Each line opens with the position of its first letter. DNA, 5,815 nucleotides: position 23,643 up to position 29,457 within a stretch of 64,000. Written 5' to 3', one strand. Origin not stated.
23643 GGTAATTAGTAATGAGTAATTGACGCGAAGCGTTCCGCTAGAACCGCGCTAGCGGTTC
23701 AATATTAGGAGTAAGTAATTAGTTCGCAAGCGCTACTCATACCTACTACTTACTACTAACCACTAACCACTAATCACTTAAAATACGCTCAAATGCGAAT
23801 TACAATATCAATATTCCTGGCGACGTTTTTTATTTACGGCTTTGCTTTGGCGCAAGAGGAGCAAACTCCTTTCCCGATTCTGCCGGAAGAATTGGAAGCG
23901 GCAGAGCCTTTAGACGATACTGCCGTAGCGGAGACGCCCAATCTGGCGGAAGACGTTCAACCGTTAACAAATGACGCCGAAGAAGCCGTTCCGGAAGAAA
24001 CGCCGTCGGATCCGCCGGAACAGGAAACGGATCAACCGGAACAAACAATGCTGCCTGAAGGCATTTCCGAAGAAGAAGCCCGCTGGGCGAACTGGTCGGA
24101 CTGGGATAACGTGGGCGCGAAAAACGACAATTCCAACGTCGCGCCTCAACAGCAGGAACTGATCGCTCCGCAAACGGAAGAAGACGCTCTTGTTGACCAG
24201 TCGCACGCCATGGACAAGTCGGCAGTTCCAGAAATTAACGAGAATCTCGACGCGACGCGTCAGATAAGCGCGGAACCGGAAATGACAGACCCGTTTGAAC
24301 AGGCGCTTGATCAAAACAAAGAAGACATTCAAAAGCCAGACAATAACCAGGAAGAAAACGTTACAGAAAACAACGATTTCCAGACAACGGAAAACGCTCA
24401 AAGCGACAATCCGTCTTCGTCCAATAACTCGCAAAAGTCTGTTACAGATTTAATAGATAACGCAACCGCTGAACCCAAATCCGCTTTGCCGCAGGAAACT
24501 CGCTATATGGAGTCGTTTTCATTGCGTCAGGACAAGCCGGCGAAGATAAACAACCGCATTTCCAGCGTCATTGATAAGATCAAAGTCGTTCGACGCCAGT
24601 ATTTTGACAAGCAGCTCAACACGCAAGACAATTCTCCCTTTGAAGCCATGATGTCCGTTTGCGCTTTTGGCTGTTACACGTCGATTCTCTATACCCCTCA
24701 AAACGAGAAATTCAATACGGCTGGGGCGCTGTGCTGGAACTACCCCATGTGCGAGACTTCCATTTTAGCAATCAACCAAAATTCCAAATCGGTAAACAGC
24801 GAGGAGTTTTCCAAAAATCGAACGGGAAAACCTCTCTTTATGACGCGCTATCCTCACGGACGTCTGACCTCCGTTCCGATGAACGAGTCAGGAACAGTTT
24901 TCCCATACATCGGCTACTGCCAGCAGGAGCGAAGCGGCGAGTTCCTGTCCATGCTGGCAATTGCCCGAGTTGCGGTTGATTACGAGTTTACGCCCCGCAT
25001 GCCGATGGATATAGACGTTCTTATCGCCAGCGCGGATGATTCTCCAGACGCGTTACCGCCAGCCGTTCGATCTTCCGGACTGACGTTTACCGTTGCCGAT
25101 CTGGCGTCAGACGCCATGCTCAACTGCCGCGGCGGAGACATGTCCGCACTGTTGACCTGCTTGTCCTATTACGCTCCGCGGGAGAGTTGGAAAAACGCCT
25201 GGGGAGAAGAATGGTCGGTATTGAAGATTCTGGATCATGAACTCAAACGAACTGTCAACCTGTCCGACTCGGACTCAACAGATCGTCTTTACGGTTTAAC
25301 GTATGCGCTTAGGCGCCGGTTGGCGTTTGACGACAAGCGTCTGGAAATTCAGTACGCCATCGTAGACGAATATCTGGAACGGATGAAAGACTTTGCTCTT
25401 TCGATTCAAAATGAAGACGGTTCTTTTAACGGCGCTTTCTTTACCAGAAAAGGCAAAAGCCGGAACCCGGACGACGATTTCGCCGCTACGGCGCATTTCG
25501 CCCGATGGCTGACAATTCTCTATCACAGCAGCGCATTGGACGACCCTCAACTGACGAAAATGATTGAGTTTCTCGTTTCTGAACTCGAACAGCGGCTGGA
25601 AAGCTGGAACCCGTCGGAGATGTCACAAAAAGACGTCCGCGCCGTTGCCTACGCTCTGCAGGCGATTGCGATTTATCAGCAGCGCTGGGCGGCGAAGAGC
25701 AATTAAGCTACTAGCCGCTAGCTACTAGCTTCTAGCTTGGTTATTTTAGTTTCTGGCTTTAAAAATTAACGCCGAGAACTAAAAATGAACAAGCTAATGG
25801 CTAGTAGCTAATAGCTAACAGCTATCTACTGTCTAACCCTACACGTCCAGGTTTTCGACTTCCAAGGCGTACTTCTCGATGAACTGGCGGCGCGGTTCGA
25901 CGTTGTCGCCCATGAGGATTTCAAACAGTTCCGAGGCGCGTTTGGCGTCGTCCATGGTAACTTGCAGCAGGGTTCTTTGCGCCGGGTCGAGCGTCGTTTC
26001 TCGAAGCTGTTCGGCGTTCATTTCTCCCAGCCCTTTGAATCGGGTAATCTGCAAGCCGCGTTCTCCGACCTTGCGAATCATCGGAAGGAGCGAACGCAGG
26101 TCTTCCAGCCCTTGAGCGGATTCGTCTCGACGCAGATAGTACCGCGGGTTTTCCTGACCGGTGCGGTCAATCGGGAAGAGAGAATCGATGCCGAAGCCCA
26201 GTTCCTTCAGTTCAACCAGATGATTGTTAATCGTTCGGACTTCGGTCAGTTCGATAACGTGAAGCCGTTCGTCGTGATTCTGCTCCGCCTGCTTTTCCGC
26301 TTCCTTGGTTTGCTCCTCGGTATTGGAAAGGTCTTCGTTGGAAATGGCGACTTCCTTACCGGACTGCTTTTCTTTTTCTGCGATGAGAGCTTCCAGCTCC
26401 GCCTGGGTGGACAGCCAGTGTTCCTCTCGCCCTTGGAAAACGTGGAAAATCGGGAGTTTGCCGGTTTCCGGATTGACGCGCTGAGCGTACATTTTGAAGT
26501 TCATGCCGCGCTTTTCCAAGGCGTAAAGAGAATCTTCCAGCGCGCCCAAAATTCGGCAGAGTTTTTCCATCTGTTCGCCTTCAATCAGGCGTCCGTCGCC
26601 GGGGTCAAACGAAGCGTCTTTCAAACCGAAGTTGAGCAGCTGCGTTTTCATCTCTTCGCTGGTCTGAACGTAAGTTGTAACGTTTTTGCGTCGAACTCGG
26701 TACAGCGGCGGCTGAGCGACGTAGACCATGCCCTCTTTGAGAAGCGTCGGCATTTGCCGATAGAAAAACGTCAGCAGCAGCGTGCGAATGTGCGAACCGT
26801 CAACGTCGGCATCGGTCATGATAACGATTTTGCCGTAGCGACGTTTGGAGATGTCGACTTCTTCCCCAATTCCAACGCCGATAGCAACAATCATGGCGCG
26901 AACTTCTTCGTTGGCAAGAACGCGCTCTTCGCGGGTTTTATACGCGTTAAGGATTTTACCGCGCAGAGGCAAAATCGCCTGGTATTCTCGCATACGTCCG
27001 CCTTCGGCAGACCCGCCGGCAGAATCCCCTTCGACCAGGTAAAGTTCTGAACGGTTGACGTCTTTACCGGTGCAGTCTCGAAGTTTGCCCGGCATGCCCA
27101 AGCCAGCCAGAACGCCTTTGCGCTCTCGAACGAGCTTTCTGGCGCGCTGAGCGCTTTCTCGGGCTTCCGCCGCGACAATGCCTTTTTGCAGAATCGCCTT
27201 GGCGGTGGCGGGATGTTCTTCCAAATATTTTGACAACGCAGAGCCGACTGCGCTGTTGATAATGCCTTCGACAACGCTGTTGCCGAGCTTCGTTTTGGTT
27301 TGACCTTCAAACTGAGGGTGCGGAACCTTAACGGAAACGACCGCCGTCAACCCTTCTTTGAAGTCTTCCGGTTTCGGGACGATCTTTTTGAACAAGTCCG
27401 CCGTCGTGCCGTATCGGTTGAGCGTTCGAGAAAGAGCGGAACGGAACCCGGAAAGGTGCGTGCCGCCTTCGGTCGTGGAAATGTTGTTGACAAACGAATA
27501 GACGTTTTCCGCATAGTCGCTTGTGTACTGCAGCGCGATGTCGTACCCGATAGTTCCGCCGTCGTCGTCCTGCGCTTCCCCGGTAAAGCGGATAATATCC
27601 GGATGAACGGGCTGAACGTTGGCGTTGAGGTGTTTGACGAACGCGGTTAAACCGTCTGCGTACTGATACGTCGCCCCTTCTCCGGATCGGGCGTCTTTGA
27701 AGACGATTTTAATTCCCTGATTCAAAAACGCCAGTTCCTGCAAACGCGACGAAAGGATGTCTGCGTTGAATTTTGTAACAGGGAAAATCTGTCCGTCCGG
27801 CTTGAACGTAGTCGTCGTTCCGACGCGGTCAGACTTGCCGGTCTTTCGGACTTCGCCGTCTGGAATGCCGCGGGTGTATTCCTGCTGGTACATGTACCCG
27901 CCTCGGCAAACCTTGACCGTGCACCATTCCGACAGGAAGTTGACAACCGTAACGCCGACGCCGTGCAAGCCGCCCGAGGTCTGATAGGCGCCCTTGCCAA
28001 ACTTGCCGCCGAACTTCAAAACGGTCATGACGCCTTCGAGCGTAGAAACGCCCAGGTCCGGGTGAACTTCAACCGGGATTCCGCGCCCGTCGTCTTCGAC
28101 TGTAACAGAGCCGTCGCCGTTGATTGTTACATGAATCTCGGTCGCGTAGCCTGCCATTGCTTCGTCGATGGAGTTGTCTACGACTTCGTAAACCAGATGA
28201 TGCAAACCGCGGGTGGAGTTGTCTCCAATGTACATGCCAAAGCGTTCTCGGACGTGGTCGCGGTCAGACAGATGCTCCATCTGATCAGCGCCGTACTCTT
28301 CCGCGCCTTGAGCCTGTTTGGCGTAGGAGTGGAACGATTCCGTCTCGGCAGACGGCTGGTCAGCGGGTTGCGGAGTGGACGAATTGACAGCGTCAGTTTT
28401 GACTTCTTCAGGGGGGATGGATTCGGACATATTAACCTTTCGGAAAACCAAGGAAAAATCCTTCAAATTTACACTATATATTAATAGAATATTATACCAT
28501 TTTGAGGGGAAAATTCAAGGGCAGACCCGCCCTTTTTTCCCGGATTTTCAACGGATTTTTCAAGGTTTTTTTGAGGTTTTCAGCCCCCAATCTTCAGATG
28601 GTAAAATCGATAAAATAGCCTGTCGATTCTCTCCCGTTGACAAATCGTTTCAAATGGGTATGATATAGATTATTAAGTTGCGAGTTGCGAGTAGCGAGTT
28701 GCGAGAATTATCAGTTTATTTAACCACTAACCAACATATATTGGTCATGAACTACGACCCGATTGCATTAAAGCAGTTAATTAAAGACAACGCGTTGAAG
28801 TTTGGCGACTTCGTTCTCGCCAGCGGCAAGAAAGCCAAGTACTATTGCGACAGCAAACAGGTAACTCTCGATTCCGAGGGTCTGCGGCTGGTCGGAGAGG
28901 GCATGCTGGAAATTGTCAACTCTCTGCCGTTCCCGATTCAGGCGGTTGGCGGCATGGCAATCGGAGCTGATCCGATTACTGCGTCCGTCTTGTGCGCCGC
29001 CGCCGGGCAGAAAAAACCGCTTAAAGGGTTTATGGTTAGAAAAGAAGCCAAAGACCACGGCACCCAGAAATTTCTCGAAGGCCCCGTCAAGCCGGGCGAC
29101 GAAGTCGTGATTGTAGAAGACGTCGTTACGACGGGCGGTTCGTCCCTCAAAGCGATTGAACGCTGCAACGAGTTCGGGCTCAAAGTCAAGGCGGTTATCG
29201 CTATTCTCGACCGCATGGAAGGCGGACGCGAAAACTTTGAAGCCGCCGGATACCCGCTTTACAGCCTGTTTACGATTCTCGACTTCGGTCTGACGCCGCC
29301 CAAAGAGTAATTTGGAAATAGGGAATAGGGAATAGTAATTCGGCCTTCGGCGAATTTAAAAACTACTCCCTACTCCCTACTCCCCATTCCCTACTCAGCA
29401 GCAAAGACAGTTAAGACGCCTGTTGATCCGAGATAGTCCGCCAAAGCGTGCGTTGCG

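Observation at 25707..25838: Dispersed ~120-130-nt GCTAG-family element forming a long imperfect hairpin with transition-biased mismatches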

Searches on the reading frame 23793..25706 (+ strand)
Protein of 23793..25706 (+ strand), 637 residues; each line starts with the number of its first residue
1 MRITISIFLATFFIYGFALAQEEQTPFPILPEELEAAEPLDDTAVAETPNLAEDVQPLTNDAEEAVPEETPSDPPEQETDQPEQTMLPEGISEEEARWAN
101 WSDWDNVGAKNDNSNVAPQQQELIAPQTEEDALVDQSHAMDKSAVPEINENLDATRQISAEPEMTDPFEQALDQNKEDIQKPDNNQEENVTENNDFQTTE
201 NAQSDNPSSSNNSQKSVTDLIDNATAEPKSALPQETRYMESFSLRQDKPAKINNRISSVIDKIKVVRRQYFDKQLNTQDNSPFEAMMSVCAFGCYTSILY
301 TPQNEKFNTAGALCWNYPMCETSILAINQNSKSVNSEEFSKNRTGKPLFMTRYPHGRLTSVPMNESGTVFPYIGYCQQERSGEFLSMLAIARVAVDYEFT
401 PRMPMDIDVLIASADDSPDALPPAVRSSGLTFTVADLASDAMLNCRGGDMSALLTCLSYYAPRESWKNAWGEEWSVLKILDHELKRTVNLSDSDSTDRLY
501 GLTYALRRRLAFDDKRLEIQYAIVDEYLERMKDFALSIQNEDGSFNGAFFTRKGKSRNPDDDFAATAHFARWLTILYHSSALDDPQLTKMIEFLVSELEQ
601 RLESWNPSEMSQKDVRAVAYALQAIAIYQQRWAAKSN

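Call 13: find_encoding_contigs(protein=window:23793-25706:+, flank=10000, max_places=10)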
Protein window:23793-25706:+ (637 aa): no gene with exactly this product is on record in the collection.

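Call 33: search_protein_families(library=pfam, proteins=[window:23793-25703:+])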
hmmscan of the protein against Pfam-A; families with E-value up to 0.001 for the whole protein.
window:23793-25703:+ (637 aa): 0 families

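Call 34: find_related_loci(query=window:23793-25703:+, collection=genome_contigs, flank=4000)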
Query window:23793-25703:+ (637 aa) in genome_contigs; peptide patterns used: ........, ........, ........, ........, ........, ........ (x = any residue, [..] = any of these).
26 stretches matched a pattern; 7 encode a relative of the query (tblastn E <= 1e-3); 7 distinct loci.
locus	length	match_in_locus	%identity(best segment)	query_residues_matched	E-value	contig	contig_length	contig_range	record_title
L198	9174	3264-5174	90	1-637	0e+0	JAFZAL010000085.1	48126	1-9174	MAG: Thermoguttaceae bacterium isolate RGIG7588 Water_buffalos_Omasum-3__c305940, whole genome shotgun sequence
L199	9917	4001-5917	71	1-635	0e+0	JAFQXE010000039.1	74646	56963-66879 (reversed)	MAG: Thermoguttaceae bacterium isolate RGIG2232 Goat_Duodenum-1__c829, whole genome shotgun sequence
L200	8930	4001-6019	69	1-635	0e+0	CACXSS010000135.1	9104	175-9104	MAG: uncultured planctomycete isolate RUG11551 genome assembly, contig: RUG11551_asm_135, whole genome shotgun sequence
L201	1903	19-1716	78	63-635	0e+0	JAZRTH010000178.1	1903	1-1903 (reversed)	MAG: Thermoguttaceae bacterium isolate T1900045343_YK20190033.MAGScoT_cleanbin_000051 SGB_6678_k141_1663544, whole genom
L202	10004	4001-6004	66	1-637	0e+0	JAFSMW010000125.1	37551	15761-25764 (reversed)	MAG: Thermoguttaceae bacterium isolate RGIG3287 Goat_Reticulum-4__c290692, whole genome shotgun sequence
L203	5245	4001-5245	84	1-398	0e+0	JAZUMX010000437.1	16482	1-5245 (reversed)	MAG: Thermoguttaceae bacterium isolate T1900044890_TS20190356.MAGScoT_cleanbin_000042 SGB_3255_k141_2801069, whole genom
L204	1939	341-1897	58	83-634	0e+0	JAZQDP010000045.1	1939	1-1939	MAG: Thermoguttaceae bacterium isolate T1900044636_TS20190102.MAGScoT_cleanbin_000039 SGB_1152_k141_275263, whole genome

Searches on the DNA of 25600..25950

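Call 60: search_rna_families(source=window, start=25600, end=25950, threshold=evalue, max_evalue=1)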
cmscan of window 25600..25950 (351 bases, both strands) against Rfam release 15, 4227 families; matches with E-value up to 1: 7.
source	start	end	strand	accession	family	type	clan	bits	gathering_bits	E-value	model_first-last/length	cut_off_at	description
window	25719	25810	+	RF03664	MIR6288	Gene; miRNA;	-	36.5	74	6.7e-06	1-92/92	no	MIR6288 microRNA precursor family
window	25720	25809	+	RF03940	MIR9563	Gene; miRNA;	-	32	90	0.0002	1-127/127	no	MIR9563 microRNA precursor family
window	25706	25823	-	RF04134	MIR7504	Gene; miRNA;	-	31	83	0.00094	1-124/124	no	MIR7504 microRNA precursor family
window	25719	25810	-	RF03664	MIR6288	Gene; miRNA;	-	29.8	74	0.0004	1-92/92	no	MIR6288 microRNA precursor family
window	25700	25814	-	RF02518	mir-2494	Gene; miRNA;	-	22.1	140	0.085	1-113/113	no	mir-2494 microRNA precursor family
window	25730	25799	+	RF01061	mir-548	Gene; miRNA;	-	19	90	0.44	1-84/84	no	mir-548 microRNA precursor family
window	25741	25824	+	RF00630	P26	Gene;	-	16.9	36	0.37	1-66/66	no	Pseudomonas sRNA P26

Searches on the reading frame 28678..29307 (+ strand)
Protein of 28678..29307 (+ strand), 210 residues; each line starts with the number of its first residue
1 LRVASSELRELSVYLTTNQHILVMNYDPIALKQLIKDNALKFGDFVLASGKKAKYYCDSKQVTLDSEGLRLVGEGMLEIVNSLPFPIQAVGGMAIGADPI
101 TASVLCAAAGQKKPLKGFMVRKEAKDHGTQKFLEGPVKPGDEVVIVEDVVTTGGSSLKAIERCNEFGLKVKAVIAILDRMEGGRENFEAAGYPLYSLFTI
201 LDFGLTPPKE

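Call 33: search_protein_families(library=pfam, proteins=[window:28678-29307:+])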
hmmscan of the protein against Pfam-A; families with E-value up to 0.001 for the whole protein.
window:28678-29307:+ (210 aa): 1 family
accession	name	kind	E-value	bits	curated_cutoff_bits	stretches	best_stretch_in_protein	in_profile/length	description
PF00156.33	Pribosyltran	-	3.2e-06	27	26.3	1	129-183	67-130/158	Phosphoribosyl transferase domain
